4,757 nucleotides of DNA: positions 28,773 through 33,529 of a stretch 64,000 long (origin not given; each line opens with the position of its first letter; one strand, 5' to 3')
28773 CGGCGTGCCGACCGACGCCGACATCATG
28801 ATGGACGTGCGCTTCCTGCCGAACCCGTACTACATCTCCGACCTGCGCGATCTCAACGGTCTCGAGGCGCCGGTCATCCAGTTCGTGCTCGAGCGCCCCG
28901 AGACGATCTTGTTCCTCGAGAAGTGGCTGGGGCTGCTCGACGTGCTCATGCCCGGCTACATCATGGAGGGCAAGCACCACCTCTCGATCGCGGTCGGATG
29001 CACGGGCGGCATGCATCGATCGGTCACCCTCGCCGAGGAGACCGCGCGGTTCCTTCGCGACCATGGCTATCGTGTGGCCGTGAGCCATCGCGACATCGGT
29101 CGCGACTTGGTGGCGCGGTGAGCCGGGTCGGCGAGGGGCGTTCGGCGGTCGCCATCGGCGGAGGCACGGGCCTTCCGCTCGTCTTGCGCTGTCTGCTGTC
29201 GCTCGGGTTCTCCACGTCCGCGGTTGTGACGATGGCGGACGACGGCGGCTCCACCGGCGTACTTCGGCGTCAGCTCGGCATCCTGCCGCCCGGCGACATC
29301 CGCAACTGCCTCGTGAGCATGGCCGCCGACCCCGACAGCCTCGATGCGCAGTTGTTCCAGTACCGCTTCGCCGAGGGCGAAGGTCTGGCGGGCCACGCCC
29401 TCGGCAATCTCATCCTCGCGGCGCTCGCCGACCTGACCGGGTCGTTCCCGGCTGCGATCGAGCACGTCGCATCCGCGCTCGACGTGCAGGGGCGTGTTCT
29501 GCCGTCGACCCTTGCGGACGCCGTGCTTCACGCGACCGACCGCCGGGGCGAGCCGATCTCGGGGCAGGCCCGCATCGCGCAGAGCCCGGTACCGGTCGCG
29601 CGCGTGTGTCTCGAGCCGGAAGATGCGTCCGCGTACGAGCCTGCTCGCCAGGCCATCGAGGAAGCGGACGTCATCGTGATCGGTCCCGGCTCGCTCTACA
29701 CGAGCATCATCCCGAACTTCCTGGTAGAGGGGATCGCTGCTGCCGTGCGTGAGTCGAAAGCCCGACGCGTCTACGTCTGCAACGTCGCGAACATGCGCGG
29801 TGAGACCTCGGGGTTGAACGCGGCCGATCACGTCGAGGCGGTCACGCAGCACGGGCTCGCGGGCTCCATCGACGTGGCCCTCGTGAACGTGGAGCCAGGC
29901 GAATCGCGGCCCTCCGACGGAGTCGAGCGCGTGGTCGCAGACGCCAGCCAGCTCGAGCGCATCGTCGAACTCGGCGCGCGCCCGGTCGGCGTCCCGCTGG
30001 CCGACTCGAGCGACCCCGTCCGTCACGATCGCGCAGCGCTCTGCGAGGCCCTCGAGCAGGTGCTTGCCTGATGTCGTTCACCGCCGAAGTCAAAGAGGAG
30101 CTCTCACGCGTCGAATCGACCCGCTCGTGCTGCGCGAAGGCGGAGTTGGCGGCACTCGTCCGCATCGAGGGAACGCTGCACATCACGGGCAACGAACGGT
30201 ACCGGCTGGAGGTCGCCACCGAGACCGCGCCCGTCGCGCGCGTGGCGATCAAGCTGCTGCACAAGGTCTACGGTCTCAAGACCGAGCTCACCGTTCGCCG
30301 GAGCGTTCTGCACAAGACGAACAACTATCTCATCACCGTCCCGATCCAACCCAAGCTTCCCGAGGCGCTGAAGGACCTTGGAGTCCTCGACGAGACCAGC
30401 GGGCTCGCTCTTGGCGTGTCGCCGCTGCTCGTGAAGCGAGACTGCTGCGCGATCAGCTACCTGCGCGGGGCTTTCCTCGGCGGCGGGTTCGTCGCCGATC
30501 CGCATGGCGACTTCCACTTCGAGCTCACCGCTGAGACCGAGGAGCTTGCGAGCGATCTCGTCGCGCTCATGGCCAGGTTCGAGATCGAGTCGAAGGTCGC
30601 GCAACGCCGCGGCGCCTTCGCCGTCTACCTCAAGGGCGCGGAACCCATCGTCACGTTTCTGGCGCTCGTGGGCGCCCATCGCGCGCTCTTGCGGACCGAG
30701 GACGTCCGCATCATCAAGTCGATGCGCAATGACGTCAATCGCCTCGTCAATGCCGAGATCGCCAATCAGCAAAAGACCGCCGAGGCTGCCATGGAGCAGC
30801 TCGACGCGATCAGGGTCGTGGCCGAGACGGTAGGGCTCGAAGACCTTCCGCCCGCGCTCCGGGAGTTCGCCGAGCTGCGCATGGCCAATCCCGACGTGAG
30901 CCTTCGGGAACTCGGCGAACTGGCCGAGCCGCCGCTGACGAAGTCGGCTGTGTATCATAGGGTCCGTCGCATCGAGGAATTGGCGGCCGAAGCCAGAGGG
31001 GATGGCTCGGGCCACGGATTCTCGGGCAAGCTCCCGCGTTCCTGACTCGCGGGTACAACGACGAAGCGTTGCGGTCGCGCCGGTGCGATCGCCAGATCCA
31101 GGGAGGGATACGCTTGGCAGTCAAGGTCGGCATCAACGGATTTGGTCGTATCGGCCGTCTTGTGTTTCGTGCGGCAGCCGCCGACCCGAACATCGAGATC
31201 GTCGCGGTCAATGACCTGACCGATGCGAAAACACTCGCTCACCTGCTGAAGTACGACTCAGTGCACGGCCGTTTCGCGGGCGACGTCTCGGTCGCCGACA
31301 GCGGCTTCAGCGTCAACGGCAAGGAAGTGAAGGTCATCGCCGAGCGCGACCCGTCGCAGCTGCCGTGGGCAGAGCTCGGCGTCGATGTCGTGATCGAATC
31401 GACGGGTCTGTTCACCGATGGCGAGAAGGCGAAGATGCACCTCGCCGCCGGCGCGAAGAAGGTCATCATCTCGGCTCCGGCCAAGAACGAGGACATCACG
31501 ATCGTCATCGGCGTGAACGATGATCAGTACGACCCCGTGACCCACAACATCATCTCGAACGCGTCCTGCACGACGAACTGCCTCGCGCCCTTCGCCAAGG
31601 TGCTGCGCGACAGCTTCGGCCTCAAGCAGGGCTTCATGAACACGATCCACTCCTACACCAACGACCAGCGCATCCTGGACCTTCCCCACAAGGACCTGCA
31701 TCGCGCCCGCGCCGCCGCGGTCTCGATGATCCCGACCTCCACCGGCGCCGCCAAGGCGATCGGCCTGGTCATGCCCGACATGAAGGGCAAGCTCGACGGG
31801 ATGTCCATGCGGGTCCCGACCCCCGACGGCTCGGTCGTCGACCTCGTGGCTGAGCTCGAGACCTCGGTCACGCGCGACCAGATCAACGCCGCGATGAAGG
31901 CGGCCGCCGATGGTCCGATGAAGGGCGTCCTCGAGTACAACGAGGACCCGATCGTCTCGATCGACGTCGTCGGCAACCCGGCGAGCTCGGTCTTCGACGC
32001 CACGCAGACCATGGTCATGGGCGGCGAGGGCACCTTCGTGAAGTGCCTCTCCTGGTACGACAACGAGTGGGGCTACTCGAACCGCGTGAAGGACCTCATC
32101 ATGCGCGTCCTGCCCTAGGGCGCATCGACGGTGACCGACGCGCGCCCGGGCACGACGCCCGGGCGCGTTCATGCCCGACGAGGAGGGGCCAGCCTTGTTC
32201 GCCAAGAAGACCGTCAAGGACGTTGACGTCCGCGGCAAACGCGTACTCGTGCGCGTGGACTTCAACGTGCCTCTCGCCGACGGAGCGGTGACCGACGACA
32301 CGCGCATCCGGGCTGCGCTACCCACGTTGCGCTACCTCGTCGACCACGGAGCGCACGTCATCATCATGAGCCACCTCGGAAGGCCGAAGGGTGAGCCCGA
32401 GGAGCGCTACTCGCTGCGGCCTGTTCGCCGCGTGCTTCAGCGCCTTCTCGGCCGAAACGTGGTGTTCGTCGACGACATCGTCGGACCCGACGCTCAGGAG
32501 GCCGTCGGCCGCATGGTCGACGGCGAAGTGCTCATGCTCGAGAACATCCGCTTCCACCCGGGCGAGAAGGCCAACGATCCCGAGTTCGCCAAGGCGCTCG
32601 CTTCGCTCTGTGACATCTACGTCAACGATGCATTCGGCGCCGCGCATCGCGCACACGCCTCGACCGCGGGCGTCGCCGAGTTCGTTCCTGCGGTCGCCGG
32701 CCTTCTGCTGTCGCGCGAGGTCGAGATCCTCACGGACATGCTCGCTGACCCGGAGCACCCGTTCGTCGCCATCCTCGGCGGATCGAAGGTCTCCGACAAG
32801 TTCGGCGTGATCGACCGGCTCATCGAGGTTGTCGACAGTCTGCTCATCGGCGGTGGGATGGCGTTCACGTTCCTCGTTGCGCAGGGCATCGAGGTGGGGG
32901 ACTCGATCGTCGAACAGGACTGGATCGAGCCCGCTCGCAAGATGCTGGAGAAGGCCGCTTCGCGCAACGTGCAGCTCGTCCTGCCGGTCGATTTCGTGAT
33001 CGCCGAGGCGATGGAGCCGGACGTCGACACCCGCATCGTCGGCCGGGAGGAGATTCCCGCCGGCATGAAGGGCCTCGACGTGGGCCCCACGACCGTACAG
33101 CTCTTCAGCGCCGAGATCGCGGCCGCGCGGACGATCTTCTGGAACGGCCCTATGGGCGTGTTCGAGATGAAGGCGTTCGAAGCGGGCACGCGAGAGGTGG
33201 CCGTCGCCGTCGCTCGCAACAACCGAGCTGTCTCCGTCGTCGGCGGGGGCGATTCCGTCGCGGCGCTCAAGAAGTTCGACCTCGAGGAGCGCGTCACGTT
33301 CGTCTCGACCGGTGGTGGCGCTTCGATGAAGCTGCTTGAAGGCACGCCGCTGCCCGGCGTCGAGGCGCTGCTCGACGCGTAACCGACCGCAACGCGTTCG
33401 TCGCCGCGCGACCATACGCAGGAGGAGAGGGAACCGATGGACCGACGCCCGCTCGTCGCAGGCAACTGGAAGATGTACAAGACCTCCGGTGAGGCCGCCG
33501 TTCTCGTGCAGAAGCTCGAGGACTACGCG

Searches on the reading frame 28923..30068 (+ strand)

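Call 38: search_protein_families(library=pfam, proteins=[window:28923-30068:+], max_evalue=0.00001)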
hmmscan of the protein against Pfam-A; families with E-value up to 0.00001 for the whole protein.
window:28923-30068:+ (382 aa): 1 family
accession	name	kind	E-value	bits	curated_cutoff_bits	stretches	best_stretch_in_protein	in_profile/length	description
PF01933.23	CofD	-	4.3e-89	299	30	1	76-341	2-274/290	2-phospho-L-lactate transferase CofD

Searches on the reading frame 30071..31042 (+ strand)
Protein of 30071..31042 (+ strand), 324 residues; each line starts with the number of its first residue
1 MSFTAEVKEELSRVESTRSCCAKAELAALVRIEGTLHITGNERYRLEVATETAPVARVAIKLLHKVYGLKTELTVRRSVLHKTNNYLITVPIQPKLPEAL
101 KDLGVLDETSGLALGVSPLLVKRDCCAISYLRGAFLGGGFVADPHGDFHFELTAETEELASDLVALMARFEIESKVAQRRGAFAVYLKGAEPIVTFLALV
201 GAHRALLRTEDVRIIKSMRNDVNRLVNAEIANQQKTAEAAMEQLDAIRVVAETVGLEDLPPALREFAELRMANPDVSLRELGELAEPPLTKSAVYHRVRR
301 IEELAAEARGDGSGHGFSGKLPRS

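Call 37: search_protein_families(library=pfam, proteins=[window:30071-31042:+], max_evalue=0.00001)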
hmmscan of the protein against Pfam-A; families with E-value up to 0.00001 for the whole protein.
window:30071-31042:+ (324 aa): 3 families
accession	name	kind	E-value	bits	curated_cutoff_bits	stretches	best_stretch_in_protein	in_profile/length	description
PF02650.20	HTH_WhiA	-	3.3e-33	114.4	27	1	222-305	1-84/84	WhiA C-terminal HTH domain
PF14527.11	LAGLIDADG_WhiA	-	4e-29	101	23.2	1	129-219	3-93/93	WhiA LAGLIDADG-like domain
PF10298.14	WhiA_N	-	5.5e-21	74.9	23.4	1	19-105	1-85/86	WhiA N-terminal LAGLIDADG-like domain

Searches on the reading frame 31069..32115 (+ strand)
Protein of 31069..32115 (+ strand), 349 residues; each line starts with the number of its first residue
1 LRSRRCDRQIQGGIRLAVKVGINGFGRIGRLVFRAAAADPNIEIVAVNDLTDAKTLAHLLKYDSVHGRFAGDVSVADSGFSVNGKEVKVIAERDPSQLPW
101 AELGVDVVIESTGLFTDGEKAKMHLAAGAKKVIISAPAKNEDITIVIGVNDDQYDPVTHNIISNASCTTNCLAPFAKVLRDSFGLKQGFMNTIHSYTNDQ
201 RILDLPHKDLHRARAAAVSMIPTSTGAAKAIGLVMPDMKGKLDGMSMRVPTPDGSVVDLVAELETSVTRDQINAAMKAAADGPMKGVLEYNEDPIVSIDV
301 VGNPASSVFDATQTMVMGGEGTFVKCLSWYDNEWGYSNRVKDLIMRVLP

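Call 37: search_protein_families(library=pfam, proteins=[window:31069-32115:+], max_evalue=0.00001)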
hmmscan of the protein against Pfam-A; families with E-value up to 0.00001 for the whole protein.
window:31069-32115:+ (349 aa): 2 families
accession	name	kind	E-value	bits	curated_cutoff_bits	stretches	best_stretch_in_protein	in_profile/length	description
PF02800.25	Gp_dh_C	-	4.8e-65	218.4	24.4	1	172-330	1-158/158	Glyceraldehyde 3-phosphate dehydrogenase, C-terminal domain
PF00044.30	Gp_dh_N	-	8.8e-43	145.2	31.7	1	18-117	1-100/101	Glyceraldehyde 3-phosphate dehydrogenase, NAD binding domain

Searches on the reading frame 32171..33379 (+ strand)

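Call 37: search_protein_families(library=pfam, proteins=[window:32171-33379:+], max_evalue=0.00001)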
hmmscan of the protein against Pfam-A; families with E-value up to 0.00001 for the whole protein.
window:32171-33379:+ (403 aa): 1 family
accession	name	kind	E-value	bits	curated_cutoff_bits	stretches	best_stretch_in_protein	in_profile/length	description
PF00162.24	PGK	-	2.9e-160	533.8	27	1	15-391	1-378/379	Phosphoglycerate kinase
